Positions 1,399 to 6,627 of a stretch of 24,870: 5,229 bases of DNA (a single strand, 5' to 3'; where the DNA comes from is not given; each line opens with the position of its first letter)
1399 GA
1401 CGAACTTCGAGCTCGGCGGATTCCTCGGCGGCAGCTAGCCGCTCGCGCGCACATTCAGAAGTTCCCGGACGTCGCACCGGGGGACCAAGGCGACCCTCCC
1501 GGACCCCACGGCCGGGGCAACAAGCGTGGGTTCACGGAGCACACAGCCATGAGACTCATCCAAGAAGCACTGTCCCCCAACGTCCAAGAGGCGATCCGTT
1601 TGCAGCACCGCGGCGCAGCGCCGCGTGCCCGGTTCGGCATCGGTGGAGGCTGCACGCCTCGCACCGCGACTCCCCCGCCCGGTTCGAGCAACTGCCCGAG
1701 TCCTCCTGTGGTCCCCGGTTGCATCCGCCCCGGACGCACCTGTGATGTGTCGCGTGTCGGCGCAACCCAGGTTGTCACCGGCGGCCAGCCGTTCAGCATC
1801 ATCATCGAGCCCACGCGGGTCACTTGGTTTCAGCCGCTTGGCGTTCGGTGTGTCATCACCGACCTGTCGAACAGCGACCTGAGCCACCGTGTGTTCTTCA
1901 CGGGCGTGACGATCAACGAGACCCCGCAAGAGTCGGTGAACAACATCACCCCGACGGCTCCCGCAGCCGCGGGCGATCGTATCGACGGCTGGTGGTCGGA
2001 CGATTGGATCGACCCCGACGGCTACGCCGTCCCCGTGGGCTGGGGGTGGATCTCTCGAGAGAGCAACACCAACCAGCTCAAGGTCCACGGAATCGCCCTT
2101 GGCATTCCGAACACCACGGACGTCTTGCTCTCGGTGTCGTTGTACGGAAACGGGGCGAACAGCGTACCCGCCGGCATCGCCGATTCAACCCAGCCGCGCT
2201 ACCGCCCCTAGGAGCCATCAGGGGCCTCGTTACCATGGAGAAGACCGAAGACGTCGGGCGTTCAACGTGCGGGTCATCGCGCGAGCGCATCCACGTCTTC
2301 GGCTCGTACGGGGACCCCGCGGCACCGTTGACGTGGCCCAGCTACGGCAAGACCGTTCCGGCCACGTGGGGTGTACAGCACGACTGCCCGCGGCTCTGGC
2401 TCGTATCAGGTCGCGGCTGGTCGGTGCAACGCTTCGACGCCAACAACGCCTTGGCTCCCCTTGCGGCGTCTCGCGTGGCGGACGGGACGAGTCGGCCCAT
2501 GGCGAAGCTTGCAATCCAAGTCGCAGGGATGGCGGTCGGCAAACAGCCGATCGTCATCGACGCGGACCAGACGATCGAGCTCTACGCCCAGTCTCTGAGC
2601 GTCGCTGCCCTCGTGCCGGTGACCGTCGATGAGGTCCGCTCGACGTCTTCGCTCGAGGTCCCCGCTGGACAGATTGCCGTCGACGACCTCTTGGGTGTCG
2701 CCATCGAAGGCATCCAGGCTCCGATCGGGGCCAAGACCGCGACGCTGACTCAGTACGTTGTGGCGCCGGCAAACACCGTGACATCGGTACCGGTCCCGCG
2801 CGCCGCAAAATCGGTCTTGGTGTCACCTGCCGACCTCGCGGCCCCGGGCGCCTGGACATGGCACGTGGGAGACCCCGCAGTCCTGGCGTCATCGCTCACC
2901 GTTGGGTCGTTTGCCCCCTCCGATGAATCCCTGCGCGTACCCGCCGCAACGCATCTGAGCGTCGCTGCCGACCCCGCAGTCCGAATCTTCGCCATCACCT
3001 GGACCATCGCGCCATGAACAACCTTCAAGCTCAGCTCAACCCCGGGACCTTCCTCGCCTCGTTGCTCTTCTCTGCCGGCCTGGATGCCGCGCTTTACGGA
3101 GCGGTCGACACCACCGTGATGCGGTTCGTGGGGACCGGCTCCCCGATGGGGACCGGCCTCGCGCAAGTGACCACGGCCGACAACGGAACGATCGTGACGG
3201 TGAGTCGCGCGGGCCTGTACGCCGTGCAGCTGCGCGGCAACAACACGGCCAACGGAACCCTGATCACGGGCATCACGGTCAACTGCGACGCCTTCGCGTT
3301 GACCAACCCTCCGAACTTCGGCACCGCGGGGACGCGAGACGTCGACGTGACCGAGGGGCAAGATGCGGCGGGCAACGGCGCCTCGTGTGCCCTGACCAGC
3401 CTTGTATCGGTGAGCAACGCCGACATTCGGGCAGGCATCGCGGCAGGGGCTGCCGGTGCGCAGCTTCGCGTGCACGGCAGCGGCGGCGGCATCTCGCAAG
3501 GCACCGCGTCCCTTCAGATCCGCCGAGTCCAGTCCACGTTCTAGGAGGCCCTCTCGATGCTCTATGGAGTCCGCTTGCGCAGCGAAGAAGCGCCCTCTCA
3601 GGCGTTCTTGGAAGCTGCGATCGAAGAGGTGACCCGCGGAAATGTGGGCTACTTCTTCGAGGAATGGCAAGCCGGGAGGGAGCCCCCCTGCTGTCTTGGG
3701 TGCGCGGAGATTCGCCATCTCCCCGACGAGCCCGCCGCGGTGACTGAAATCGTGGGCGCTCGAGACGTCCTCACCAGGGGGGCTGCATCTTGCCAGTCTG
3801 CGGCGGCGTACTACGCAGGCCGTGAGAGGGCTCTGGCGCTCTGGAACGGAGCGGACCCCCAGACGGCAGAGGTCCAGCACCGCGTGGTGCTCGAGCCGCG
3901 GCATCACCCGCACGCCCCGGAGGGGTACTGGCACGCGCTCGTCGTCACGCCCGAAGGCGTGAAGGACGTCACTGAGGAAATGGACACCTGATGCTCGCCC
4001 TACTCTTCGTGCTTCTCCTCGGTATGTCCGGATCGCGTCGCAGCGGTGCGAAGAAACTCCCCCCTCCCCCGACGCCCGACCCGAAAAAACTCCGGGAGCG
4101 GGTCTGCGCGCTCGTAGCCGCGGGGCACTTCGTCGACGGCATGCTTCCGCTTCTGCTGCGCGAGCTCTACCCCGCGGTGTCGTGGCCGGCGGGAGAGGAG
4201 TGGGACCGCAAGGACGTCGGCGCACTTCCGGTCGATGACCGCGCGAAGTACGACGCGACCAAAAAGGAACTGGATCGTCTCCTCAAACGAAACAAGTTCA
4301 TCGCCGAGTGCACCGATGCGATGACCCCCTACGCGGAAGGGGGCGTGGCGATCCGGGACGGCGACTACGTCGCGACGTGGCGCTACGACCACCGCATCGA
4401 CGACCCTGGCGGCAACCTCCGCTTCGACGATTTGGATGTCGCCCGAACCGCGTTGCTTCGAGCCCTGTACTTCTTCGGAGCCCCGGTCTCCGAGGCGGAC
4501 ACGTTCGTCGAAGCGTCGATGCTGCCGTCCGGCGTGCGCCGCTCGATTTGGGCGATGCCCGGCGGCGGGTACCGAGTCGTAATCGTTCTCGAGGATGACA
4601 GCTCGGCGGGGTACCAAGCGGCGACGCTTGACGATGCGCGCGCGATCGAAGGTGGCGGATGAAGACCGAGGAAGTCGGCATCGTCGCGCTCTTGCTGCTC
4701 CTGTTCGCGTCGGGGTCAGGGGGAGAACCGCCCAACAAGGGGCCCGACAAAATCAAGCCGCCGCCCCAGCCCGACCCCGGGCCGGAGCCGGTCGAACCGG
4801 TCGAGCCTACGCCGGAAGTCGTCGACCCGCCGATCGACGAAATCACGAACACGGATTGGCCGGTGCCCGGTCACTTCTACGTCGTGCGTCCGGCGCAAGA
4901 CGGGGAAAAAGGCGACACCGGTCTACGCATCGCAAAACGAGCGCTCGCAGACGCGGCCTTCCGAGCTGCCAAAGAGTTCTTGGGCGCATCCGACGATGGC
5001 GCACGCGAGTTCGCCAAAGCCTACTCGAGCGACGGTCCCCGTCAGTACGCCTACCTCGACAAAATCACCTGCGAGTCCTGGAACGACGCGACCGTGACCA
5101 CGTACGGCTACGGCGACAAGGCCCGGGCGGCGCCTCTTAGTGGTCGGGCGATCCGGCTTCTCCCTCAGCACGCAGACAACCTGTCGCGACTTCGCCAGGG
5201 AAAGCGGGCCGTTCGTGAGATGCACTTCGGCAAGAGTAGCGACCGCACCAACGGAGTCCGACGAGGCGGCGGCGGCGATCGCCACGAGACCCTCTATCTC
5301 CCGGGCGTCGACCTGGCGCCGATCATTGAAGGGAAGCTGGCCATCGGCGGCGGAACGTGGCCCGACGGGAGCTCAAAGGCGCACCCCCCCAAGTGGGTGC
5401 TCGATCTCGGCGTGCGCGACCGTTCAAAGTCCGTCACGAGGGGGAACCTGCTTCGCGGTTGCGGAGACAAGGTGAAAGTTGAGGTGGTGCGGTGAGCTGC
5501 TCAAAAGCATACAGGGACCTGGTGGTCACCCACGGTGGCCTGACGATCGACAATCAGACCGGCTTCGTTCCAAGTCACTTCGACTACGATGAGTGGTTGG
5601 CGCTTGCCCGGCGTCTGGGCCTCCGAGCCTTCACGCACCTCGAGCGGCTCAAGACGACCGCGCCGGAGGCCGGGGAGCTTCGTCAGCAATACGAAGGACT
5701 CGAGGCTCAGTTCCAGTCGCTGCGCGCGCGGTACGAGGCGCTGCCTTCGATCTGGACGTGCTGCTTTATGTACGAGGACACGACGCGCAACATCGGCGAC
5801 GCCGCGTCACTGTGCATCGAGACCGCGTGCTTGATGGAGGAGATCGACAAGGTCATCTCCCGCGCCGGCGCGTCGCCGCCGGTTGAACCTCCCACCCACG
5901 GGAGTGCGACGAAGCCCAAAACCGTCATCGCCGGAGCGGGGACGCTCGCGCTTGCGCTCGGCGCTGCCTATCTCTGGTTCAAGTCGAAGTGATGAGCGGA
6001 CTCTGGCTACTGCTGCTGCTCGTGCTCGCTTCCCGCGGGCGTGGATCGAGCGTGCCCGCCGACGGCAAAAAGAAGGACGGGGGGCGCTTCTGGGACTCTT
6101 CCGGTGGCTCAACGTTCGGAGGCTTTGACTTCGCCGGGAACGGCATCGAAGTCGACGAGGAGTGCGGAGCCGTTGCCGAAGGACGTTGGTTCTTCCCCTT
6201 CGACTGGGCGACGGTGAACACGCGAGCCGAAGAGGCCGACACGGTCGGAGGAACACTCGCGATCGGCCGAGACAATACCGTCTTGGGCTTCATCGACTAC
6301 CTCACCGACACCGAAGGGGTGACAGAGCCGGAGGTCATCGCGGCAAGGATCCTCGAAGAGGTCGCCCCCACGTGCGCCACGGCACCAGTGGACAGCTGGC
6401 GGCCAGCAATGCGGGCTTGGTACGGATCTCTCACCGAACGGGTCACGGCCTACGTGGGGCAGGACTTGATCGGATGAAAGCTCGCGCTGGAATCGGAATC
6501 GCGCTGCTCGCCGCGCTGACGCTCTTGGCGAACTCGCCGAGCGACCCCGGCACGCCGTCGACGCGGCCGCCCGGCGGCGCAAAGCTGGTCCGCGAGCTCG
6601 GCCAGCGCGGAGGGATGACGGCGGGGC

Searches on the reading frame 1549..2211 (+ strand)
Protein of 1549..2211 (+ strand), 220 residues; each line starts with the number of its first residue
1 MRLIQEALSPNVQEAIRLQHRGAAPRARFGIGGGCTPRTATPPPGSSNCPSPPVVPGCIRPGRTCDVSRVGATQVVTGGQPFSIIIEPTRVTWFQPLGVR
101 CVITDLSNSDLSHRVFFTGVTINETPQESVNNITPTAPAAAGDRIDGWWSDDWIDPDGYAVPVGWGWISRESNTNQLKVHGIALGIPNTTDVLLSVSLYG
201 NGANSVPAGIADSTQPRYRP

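Call 42: search_protein_families(library=pfam, max_evalue=0.01, proteins=[window:1549-2211:+])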
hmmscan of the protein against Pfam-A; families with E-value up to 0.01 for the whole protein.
window:1549-2211:+ (220 aa): 0 families

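Call 57: search_solved_structures(query=A5, max_evalue=10)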
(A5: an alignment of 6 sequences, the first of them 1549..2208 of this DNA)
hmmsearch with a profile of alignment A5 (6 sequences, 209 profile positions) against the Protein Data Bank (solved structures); distinct sequences matched with E-value up to 10: 2.
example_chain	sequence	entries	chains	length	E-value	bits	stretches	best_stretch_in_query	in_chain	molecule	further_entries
9b9s_A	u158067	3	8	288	0.22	14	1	152-200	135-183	Chemotaxis protein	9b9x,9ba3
4hcf_A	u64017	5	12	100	1.4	11.3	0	138-165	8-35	Cupredoxin 1 | Cytochrome B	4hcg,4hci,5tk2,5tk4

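Call 60: search_protein_families(library=phrogs, max_evalue=0.01, proteins=[window:1549-2211:+])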
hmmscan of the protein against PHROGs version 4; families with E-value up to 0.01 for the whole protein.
window:1549-2211:+ (220 aa): 0 families

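Call 102: search_protein_families(library=ncbifam, max_evalue=1, proteins=[window:1549-2211:+])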
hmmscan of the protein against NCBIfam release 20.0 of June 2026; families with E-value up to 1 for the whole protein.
window:1549-2211:+ (220 aa): 1 family
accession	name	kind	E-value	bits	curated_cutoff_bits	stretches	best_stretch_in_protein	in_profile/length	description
NF007128.0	PRK09569.1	subfamily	0.24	10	344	1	98-129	44-75/437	citrate (Si)-synthase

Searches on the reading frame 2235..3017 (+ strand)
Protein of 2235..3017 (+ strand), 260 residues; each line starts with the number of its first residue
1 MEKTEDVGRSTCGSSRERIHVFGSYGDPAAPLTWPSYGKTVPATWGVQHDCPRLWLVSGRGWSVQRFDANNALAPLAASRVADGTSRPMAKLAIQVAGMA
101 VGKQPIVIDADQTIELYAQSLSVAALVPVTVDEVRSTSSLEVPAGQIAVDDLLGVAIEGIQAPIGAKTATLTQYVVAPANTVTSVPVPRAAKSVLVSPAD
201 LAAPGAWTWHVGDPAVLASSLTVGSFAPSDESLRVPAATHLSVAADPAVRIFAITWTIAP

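Call 41: find_homologous_proteins(query=window:2235-3017:+, max_evalue=0.001)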
Query window:2235-3017:+ (260 aa): 3 proteins with E <= 0.001 among 8000 candidates.
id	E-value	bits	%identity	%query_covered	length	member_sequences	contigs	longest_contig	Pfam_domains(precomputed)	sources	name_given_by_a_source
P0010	4.6e-139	480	100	88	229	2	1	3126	-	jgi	-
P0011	2.8e-96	340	64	99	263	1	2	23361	-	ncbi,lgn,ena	-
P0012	1.6e-61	226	53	98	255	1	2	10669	-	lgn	-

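Call 42: search_protein_families(library=pfam, max_evalue=0.01, proteins=[window:2235-3017:+])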
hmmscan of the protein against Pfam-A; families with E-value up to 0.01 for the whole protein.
window:2235-3017:+ (260 aa): 0 families

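Call 50: predict_structure(alignment_id=A1)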
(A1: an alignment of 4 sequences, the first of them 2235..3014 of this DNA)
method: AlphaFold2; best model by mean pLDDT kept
length: 260 residues; sequences in the alignment: 4
mean_pLDDT: 40.6   pTM: 0.37
mean pLDDT of the five models: 40.6, 39.0, 38.9, 37.8, 34.5
residues with pLDDT >= 90: 0; 70-90: 5; 50-70: 73; < 50: 182
segments of 3 or more residues with pLDDT < 50: 1-169, 212-221
pLDDT, mean of each block of 10 residues (from residue 1): 23 27 29 27 24 23 32 33 34 41 38 38 37 25 27 28 36 62 62 68 57 46 51 60 66 62
secondary structure, 60 per line:
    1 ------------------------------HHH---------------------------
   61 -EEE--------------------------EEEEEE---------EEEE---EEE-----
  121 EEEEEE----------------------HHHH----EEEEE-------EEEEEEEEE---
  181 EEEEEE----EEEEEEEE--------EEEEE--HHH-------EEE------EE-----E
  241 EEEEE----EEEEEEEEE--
elements in order: E62-64 E91-96 E106-109 E113-115 E121-126 H149-152 E157-161 E169-177 E181-186 E191-198 E207-211 E224-226 E240-245 E250-258
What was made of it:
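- AF2 of the 260-aa candidate failed (pLDDT 40, call 50).
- Tried and rejected: AF2 of the 260-aa capsid candidate on a 4-sequence alignment gave pLDDT 40.6, which is unusable (call 50).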

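Call 55: search_solved_structures(query=A3, max_evalue=10)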
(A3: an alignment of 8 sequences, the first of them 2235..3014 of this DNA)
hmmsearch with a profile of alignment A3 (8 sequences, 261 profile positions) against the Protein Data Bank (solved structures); distinct sequences matched with E-value up to 10: 1.
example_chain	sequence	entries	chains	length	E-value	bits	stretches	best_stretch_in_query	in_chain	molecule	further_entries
5y6q_B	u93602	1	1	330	0.32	13.9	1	42-153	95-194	Aldehyde oxidase medium subunit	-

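Call 60: search_protein_families(library=phrogs, max_evalue=0.01, proteins=[window:2235-3017:+])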
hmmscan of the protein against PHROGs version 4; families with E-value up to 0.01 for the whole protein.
window:2235-3017:+ (260 aa): 0 families

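Call 102: search_protein_families(library=ncbifam, max_evalue=1, proteins=[window:2235-3017:+])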
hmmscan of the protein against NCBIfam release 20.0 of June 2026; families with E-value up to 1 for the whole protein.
window:2235-3017:+ (260 aa): 0 families

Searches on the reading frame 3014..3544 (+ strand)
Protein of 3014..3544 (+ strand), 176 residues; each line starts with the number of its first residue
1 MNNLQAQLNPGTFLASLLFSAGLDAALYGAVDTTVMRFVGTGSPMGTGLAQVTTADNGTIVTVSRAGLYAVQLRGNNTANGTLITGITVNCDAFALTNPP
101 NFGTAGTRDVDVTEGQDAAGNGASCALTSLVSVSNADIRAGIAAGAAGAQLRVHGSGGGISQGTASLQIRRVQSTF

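Call 10: search_protein_families(library=pfam, max_evalue=0.01, proteins=[window:3014-3544:+])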
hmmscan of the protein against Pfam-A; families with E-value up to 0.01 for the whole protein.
window:3014-3544:+ (176 aa): 0 families

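Call 12: search_protein_families(library=phrogs, max_evalue=0.01, proteins=[window:3014-3544:+])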
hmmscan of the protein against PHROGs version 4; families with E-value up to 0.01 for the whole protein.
window:3014-3544:+ (176 aa): 0 families

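Call 23: find_encoding_contigs(protein=window:3014-3544:+, flank=10000)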
Protein window:3014-3544:+ (176 aa): 9 contigs read that carry it; 6 places shown.
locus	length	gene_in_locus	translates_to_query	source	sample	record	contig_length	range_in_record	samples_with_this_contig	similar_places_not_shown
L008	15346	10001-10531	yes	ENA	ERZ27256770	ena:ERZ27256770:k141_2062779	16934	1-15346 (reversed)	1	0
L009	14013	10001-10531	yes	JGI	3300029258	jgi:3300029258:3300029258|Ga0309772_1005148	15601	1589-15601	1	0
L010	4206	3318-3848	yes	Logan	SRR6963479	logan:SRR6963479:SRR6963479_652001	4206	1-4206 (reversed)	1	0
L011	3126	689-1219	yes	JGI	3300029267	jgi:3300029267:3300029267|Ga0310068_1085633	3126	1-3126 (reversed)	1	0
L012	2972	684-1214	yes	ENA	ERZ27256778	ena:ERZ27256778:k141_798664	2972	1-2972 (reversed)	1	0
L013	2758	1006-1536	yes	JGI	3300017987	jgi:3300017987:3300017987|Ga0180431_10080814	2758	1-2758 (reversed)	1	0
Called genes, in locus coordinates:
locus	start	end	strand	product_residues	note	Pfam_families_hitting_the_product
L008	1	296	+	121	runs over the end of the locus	-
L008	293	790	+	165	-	-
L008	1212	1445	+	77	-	-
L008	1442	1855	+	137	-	-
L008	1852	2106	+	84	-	-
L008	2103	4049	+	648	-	-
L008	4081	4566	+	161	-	PF00436:SSB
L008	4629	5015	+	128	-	-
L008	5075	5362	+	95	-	-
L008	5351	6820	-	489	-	-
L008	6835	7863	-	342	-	-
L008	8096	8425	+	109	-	-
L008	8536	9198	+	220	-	-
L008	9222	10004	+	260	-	-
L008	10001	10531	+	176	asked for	-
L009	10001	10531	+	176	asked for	-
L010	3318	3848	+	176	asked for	-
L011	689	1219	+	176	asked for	-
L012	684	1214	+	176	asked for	-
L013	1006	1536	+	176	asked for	-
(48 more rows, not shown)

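Call 56: search_solved_structures(query=A4, max_evalue=10)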
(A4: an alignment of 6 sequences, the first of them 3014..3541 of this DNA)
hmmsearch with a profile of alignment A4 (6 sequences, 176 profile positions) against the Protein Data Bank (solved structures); distinct sequences matched with E-value up to 10: 5.
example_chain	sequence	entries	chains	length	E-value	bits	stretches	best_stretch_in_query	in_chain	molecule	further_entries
2we9_A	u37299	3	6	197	0.1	15.5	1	95-162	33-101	MOBA-RELATED PROTEIN | MOCA-RELATED PROTEIN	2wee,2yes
9rpt_C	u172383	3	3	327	0.15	15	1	29-75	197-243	Tail fiber protein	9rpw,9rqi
8ja7_B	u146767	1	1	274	0.22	14.5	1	59-146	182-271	Trehalose transport system permease protein SugB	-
9g95_A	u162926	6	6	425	0.24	14.3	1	79-171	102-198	Lipid III flippase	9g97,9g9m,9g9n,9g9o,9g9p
6s9o_A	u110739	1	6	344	1.7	11.6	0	127-174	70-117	designed Armadillo repeat protein with internal Lock1 fused to target peptide KRKRKLKFKR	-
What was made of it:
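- Profile searches of the three beta-rich proteins against PDB sequences found nothing (calls 55-57).
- Tried and rejected: Profiles of the 220-, 260- and 176-aa families against PDB sequences gave only noise (calls 55-57).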

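Call 102: search_protein_families(library=ncbifam, max_evalue=1, proteins=[window:3014-3544:+])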
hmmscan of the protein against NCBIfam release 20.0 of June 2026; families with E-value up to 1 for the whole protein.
window:3014-3544:+ (176 aa): 0 families

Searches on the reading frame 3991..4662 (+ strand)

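Call 10: search_protein_families(library=pfam, max_evalue=0.01, proteins=[window:3991-4662:+])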
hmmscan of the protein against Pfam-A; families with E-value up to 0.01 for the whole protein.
window:3991-4662:+ (223 aa): 0 families

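Call 12: search_protein_families(library=phrogs, max_evalue=0.01, proteins=[window:3991-4662:+])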
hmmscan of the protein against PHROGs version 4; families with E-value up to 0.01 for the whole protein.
window:3991-4662:+ (223 aa): 1 family
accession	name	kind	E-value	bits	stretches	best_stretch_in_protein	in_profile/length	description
phrog_22859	-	unknown function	0.0077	17.2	0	90-191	2-99/138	-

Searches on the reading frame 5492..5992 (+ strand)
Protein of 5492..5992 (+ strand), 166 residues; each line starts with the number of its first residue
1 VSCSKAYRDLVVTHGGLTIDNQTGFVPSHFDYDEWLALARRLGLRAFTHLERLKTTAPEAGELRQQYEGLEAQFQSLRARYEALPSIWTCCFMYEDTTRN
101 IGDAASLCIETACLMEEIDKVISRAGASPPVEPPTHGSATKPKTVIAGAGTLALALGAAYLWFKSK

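Call 22: find_encoding_contigs(protein=window:5492-5992:+, flank=10000)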
Protein window:5492-5992:+ (166 aa): 4 contigs read that carry it; 4 places shown.
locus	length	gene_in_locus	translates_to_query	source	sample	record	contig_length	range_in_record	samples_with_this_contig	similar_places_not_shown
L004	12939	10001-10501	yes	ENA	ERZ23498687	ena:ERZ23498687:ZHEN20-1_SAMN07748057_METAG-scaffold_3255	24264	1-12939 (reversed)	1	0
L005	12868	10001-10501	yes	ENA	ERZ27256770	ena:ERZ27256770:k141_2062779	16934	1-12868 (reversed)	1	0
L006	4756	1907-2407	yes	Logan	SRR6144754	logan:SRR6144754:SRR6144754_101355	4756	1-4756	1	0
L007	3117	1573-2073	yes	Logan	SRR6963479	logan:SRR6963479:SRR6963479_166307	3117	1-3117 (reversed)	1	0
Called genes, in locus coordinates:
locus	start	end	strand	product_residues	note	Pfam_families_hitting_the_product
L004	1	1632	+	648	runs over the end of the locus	-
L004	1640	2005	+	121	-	-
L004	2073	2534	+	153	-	PF00436:SSB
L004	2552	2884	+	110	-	-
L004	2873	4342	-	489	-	-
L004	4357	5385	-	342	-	-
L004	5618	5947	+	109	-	-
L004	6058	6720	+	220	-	-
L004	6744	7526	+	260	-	-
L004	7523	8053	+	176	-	-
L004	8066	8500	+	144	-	-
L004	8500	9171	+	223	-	-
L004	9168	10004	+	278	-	-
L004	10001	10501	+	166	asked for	-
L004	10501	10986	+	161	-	-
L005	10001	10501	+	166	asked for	-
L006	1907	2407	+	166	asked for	-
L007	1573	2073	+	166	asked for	-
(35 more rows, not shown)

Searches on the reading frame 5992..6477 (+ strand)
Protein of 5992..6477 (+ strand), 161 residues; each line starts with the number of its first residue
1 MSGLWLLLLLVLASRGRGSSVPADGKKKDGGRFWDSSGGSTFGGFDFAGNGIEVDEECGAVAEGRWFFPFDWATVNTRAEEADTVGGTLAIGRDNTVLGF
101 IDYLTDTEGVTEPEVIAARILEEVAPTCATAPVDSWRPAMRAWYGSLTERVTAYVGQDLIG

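Call 60: search_protein_families(library=phrogs, max_evalue=0.01, proteins=[window:5992-6477:+])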
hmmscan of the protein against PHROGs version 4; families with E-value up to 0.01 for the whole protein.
window:5992-6477:+ (161 aa): 1 family
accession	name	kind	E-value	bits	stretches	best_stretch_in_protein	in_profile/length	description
phrog_35033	-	unknown function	0.0076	17.5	0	92-122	7-37/106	-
